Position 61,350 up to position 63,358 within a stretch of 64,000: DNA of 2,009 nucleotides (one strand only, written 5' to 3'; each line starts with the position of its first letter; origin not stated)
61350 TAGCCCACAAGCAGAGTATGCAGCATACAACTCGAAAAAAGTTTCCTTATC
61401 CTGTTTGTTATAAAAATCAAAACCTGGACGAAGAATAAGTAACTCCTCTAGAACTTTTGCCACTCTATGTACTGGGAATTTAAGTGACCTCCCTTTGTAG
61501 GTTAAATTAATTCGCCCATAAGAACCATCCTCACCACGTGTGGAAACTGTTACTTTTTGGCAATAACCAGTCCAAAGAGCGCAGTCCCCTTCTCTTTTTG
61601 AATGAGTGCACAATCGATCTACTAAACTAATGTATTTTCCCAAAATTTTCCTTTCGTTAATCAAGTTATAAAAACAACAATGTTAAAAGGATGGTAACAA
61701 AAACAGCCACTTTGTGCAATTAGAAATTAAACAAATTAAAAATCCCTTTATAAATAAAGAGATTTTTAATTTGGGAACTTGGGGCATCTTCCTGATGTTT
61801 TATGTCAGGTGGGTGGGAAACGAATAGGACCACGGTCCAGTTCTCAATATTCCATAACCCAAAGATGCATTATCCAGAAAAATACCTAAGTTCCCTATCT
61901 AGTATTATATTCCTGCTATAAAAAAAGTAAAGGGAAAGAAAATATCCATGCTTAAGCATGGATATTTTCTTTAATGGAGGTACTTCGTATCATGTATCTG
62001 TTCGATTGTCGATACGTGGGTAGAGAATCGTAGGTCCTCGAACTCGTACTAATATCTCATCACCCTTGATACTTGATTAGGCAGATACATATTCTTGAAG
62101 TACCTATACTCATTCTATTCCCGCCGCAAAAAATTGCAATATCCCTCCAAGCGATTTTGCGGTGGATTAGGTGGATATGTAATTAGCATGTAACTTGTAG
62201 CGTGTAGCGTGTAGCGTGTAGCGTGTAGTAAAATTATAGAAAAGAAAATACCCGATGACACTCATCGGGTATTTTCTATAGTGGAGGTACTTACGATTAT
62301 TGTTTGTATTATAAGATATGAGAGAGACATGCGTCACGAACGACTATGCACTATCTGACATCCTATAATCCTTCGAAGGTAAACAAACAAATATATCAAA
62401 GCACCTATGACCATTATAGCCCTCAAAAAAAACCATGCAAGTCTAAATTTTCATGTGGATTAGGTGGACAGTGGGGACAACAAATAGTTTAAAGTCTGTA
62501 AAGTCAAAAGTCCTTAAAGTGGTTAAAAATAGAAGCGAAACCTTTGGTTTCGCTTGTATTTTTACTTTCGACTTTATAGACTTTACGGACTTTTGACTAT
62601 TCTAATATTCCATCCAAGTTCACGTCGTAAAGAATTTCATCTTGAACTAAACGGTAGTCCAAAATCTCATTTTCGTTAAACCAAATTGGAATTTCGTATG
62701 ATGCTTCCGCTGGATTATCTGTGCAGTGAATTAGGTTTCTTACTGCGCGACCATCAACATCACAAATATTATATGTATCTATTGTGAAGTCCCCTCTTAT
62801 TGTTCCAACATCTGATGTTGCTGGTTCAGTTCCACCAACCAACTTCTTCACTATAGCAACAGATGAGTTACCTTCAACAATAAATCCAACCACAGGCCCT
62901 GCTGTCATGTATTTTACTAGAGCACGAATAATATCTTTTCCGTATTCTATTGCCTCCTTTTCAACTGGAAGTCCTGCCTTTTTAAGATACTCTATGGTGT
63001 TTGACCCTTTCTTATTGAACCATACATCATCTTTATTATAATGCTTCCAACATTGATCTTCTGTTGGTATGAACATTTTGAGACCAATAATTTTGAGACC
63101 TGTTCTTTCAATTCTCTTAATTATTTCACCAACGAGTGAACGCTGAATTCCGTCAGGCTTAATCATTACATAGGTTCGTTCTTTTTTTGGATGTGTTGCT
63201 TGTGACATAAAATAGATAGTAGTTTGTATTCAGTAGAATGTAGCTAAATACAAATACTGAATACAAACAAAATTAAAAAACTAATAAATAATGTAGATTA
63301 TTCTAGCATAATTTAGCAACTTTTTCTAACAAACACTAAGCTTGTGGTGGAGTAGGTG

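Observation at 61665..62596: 0.9-kb ORF-free region with two tandem, diverged ~250-nt units bearing hairpin + U-tract ends: candidate paralogous sRNAs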

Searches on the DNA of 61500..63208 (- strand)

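Call 6: search_rna_families(source=window, start=61500, end=62700, threshold=evalue, max_evalue=10, show_alignments=3)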
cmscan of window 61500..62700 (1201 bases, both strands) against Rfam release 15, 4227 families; matches with E-value up to 10: 39.
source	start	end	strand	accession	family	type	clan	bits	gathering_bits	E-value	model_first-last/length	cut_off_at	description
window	62240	62368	-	RF02449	ncr1015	Gene; sRNA;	-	29.9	60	0.061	1-121/121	no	Bacillus sRNA ncr1015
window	62480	62605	+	RF03926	MIR1435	Gene; miRNA;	-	29.2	94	0.061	1-186/186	no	MIR1435 microRNA precursor family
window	62242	62278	-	RF03957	mir-5856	Gene; miRNA;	-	24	90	0.027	1-70/70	no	mir-5856 microRNA precursor family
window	62242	62278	+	RF03957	mir-5856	Gene; miRNA;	-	23.9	90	0.028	1-70/70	no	mir-5856 microRNA precursor family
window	61862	61972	+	RF04342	Plastid-psbA-1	Cis-reg;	CL00153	23.8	54.3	2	1-114/114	no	Plastid-psbA-1 3UTR RNA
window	61699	61798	-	RF01770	rimP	Cis-reg; leader;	-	23.7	47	0.33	1-102/102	no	Gammaprotebacteria rimP leader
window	61597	61702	+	RF01590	plasmodium_snoR14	Gene; snRNA; snoRNA; CD-box;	-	23.3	90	3.2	1-127/127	no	small nucleolar RNA snoR14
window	62184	62275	+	RF02083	OrzO-P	Gene; antitoxin;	-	23.1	60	0.5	1-76/76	no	OrzO-P RNA antitoxin family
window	62175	62277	+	RF02891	AgrB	Gene; antisense;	-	22.3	40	0.49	1-84/84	no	ArsR-gov region gene B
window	61878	61971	-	RF01820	RsaE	Gene; sRNA;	-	21.8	79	0.62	1-112/112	no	RNA Staph. aureus E (RoxS)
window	62220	62280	+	RF02074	STnc240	Gene; sRNA;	-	21.5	55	2.5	1-77/77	no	Enterobacterial sRNA STnc240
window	61731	61774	+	RF03940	MIR9563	Gene; miRNA;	-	21.3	90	0.38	1-127/127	no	MIR9563 microRNA precursor family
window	62240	62304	-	RF02074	STnc240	Gene; sRNA;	-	20.9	55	3.3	1-77/77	no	Enterobacterial sRNA STnc240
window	62486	62599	+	RF04097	MIR2630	Gene; miRNA;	-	20.8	144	0.18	1-229/229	no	MIR2630 microRNA precursor family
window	61732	61773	-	RF03940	MIR9563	Gene; miRNA;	-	20.8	90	0.52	1-127/127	no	MIR9563 microRNA precursor family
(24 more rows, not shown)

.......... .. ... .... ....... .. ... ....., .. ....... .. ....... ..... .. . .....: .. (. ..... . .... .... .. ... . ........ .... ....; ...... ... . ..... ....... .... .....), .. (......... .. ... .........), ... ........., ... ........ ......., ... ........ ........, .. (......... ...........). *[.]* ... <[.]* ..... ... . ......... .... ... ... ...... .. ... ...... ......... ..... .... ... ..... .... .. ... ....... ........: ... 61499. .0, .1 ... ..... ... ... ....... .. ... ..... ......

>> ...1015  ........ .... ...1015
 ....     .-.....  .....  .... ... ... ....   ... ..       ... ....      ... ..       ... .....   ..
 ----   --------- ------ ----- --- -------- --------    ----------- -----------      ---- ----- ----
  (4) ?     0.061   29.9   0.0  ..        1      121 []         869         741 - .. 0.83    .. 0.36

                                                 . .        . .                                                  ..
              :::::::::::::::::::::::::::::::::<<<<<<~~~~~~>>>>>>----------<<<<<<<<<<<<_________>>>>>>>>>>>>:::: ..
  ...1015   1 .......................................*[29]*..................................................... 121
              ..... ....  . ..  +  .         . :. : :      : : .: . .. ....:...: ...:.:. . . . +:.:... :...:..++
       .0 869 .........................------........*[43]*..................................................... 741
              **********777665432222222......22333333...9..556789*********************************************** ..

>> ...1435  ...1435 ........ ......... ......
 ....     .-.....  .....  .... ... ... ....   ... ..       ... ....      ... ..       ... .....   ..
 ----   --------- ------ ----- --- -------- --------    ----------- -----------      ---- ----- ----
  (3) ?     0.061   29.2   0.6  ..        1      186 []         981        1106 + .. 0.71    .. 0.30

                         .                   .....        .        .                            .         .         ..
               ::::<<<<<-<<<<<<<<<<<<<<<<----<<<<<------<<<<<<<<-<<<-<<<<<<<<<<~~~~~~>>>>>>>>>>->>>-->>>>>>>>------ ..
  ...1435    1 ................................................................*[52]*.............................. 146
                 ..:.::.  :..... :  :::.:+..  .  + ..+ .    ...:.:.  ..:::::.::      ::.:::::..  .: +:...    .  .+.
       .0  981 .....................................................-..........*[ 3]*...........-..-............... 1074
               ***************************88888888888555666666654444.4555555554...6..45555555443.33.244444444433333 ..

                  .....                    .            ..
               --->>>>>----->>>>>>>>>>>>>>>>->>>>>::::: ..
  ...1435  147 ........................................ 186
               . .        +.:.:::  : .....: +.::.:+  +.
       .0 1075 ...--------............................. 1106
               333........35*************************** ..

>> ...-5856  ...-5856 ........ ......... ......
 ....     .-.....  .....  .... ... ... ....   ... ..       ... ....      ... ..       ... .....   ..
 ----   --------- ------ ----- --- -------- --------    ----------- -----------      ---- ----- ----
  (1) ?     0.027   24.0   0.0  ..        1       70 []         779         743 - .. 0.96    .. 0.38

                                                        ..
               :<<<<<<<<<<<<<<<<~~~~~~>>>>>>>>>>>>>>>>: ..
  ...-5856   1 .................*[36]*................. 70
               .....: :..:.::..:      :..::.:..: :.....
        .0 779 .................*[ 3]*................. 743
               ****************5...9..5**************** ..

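Call 53: build_rna_model(alignment_id=A3)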
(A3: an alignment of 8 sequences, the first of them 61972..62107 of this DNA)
Model R1 built from alignment A3 (8 sequences, 142 columns); structure: RNAalifold consensus.
model positions 131; base pairs 37; branch points 0; effective number of sequences 2.25; information 0.59 bits per position. Calibrated on 0.2 Mb of random sequence (short: E-values are rough).
structure used (alignment columns):
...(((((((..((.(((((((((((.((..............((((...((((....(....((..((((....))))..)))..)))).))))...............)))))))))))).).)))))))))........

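Call 55: search_with_rna_model(model_id=R1, sources=[window, L005, L010, L012, L013, L015, L016, L018, L020, L021, L023, L024, L025, L026, L027, L028, L029, L030, L031, L032, L033, L034, L035, L036, L037, L038, L039, L040, L041, L042, L043, L044, L045, L046, L047, L048, L049, L050, L051, L052, L053, L054, L055, L056, L057, L058, L059, L060, L061, L062, L063, L064, L065, L066, L067, L068, L069, L070, L071, L072, L073, L074, L075, L076, L077, L078, L079, L080, L081, L082, L083, L084, L085, L086, L087, L088, L089, L090, L091, L092, L093, L094, L095, L096, L097, L098, L099, L100, L101, L102, L103], max_evalue=1)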
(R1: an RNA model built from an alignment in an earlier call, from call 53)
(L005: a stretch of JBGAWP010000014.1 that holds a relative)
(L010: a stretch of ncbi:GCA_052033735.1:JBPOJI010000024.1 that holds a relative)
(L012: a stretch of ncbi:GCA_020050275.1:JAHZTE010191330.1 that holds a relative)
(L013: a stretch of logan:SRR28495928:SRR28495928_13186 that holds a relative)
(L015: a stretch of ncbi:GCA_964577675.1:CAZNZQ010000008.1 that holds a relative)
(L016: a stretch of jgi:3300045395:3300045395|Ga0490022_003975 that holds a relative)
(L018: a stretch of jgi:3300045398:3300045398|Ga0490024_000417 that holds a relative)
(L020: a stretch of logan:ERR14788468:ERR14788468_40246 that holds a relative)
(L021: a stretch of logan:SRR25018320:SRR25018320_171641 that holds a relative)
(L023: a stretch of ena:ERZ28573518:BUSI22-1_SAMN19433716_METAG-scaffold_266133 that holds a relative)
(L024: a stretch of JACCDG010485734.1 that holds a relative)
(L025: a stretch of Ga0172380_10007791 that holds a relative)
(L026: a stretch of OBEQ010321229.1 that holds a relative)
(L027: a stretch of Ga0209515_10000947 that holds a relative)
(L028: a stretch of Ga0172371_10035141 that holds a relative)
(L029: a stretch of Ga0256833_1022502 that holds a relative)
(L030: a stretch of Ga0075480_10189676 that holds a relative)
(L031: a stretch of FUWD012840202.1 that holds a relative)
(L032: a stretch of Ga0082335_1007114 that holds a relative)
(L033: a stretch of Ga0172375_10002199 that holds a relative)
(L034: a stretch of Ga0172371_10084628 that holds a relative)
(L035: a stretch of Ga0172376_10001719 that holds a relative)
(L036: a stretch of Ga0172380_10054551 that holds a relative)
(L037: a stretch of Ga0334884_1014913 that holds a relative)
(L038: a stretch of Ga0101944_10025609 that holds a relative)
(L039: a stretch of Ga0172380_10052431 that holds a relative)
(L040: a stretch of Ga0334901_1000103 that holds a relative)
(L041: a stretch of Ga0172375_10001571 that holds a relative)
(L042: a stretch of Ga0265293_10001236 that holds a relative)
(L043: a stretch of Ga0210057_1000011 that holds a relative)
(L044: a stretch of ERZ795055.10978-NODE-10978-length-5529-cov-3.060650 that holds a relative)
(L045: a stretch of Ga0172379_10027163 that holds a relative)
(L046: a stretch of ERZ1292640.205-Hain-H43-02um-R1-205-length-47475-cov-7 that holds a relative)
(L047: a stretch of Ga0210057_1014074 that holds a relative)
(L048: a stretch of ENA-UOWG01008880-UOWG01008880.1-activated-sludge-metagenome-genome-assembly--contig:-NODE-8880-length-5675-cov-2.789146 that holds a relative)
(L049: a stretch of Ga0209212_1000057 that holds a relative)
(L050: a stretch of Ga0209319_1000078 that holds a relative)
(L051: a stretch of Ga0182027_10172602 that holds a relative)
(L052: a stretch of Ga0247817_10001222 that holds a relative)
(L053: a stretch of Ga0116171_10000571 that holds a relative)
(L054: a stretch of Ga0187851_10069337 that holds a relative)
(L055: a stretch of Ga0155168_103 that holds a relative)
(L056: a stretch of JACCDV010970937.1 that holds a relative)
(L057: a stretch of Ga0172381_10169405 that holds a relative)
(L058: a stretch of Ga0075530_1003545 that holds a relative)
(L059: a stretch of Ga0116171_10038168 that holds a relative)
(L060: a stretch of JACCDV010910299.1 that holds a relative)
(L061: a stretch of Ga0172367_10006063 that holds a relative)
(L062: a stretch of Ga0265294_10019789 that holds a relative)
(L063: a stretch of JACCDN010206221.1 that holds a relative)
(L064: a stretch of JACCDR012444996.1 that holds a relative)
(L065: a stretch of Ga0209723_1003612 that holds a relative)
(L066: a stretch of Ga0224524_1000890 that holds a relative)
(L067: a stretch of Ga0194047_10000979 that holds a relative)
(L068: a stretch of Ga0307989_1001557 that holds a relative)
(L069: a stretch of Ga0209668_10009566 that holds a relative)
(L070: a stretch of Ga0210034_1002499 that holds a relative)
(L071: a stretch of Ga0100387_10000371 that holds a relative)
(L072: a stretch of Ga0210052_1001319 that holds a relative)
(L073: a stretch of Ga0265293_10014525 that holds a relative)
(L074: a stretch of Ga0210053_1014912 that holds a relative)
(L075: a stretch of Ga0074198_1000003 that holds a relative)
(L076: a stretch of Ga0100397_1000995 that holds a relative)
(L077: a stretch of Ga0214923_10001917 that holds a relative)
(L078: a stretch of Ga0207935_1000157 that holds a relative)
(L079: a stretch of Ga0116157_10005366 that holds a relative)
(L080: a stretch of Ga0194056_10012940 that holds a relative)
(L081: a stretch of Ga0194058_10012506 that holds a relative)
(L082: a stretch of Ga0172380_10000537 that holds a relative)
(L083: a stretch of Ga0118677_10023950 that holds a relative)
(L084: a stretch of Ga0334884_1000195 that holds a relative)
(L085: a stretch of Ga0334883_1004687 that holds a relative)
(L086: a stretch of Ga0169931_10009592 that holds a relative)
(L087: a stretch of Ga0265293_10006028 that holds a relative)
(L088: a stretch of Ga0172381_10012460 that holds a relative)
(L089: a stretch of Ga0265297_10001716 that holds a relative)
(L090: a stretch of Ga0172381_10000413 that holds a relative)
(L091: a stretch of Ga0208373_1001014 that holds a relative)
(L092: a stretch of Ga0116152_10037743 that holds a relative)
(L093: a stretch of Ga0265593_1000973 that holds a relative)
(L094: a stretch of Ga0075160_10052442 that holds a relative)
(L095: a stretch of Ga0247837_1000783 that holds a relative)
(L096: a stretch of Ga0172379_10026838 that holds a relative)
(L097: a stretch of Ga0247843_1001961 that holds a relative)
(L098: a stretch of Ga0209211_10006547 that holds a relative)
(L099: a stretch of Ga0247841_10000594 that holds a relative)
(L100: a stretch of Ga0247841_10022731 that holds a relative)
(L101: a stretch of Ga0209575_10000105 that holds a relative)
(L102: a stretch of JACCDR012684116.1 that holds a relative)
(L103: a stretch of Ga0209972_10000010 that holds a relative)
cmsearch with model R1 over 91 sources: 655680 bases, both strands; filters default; matches with E-value up to 1: 16.
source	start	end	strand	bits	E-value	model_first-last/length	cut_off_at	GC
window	61768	61898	-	131.7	4.9e-25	1-131/131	no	0.42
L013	5742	5874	+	130.4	8.9e-25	1-131/131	no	0.41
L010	4464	4594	+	127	4.9e-24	1-131/131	no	0.44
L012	1734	1864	+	127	4.9e-24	1-131/131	no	0.44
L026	3240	3370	+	117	6.6e-22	1-131/131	no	0.42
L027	3011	3141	+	117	6.6e-22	1-131/131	no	0.42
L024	5368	5498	+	116.3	9.2e-22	1-131/131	no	0.44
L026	2957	3088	+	109.9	2.2e-20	1-131/131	no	0.45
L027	2728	2859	+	109.9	2.2e-20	1-131/131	no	0.45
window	61974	62107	-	96.1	1.9e-17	1-131/131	no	0.4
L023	202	307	+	94.3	4.6e-17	13-117/131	no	0.43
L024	4804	4935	+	86.1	2.6e-15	1-131/131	no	0.33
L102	4663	4789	+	31.2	0.0014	1-131/131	no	0.38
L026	2955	3086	-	29.7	0.0029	1-131/131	no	0.45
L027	2726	2857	-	29.7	0.0029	1-131/131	no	0.45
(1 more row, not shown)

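Call 61: search_rna_families(sources=[L102, L064, L032, L025, L056, L063, L054, L027, L024], threshold=evalue, max_evalue=10)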
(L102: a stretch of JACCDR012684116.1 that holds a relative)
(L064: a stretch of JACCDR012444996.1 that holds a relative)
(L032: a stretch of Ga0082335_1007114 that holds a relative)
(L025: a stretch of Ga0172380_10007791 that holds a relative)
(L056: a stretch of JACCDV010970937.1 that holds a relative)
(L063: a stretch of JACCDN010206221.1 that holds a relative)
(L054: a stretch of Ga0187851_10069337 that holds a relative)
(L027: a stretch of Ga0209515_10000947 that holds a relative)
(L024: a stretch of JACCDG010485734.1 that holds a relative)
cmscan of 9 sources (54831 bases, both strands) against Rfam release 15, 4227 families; matches with E-value up to 10: 33.
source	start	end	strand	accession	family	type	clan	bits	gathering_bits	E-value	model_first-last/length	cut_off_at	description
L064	2541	2611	+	RF02074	STnc240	Gene; sRNA;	-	33.8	55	0.26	1-77/77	no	Enterobacterial sRNA STnc240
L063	3531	3637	-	RF01400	istR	Gene; antitoxin;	-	32.9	45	0.0081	1-130/130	no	istR Hfq binding RNA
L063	1072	1163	-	RF02495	ohsC_RNA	Gene; antitoxin;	-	32.9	50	0.36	1-77/77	no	Oppression of Hydrophobic ORF by sRNA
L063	3527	3581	-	RF02495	ohsC_RNA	Gene; antitoxin;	-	30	50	1.5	1-77/77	no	Oppression of Hydrophobic ORF by sRNA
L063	1038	1105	+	RF00506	Thr_leader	Cis-reg; leader;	-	29.9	55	0.12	1-118/118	no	Threonine operon leader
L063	3468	3561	+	RF00506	Thr_leader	Cis-reg; leader;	-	29.3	55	0.17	1-118/118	no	Threonine operon leader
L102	1989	2041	+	RF01859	Phe_leader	Cis-reg; leader;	-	29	55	0.86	1-125/125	no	Phenylalanine leader peptide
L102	1946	2038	+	RF02379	csRNA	Gene; sRNA;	-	28.7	57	10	1-93/93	no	Cia-dependent small RNA csRNA1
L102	1929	2042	+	RF00506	Thr_leader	Cis-reg; leader;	-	27.7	55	0.41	1-118/118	no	Threonine operon leader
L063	1045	1106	+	RF02495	ohsC_RNA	Gene; antitoxin;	-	27.7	50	4.3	1-77/77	no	Oppression of Hydrophobic ORF by sRNA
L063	3472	3562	+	RF02495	ohsC_RNA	Gene; antitoxin;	-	27.6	50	4.4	1-77/77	no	Oppression of Hydrophobic ORF by sRNA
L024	2643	2723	+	RF00506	Thr_leader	Cis-reg; leader;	-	27.5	55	0.45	1-118/118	no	Threonine operon leader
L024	4644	4790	-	RF04178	BTnc005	Gene; sRNA;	-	27.2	174.8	0.033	1-205/205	no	Bacteroides sRNA BTnc005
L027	1594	1768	+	RF01808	MicX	Gene; sRNA;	-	26.8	75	0.06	1-194/194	no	MicX Vibrio cholerae sRNA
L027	1518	1646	-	RF01808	MicX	Gene; sRNA;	-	26.8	75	0.061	1-194/194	no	MicX Vibrio cholerae sRNA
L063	3527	3608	-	RF01859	Phe_leader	Cis-reg; leader;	-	26.5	55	3.1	1-125/125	no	Phenylalanine leader peptide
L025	5101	5162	-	RF03514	mir-6128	Gene; miRNA;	-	26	92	3.2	1-64/64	no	mir-6128 microRNA precursor family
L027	896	958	-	RF01808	MicX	Gene; sRNA;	-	25.2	75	0.16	1-194/194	no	MicX Vibrio cholerae sRNA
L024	7406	7448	+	RF03995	mir-7957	Gene; miRNA;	-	24.9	76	2.1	1-59/59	no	mir-7957 microRNA precursor family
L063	1055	1099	+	RF02236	asX2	Gene; sRNA;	-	24.8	70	1.2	1-87/87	no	Xanthomonas sRNA asX2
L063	3524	3590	-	RF01772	rnk_pseudo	Cis-reg; leader;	-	24.7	55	5.9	1-108/108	no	Pseudomonas rnk leader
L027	1592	1648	-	RF02907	patAB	Cis-reg; leader;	-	24.7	92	9.7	1-57/57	no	patAB leader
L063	3439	3560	+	RF00512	Leu_leader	Cis-reg; leader;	-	24.6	50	0.77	1-148/148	no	Leucine operon leader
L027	2854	2911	-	RF03630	mir-2818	Gene; miRNA;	-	24.4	90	0.93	1-60/60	no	mir-2818 microRNA precursor family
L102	4687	4767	+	RF00013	6S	Gene;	-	24.2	46.4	0.63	41-146/187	no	6S / SsrS RNA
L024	4611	4698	+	RF02436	SpF43_sRNA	Gene; sRNA;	-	24.1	70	1.6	1-99/99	no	Streptococcus sRNA SpF43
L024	2636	2725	+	RF01772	rnk_pseudo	Cis-reg; leader;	-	24.1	55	7.8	1-108/108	no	Pseudomonas rnk leader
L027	908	958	+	RF01808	MicX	Gene; sRNA;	-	23.2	75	0.57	1-194/194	no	MicX Vibrio cholerae sRNA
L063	3517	3563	+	RF02231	sX12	Gene; sRNA;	-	23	106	8.1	1-78/78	no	Xanthomonas sRNA sX12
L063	1060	1122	-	RF02621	BSnc120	Gene; sRNA;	-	22.3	114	1.5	1-88/88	no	Brucella sRNA 120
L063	3533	3556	-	RF00195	RsmY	Gene; sRNA;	CL00106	19.9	57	1.1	98-121/121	no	RsmY RNA family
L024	4570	4679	+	RF04178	BTnc005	Gene; sRNA;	-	19.8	174.8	3.1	1-205/205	no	Bacteroides sRNA BTnc005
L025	1408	1496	-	RF02172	RFPL3-AS1_2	Gene; lncRNA;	-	16.6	40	7.3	1-71/71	no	RFPL3 antisense RNA 1 conserved region 2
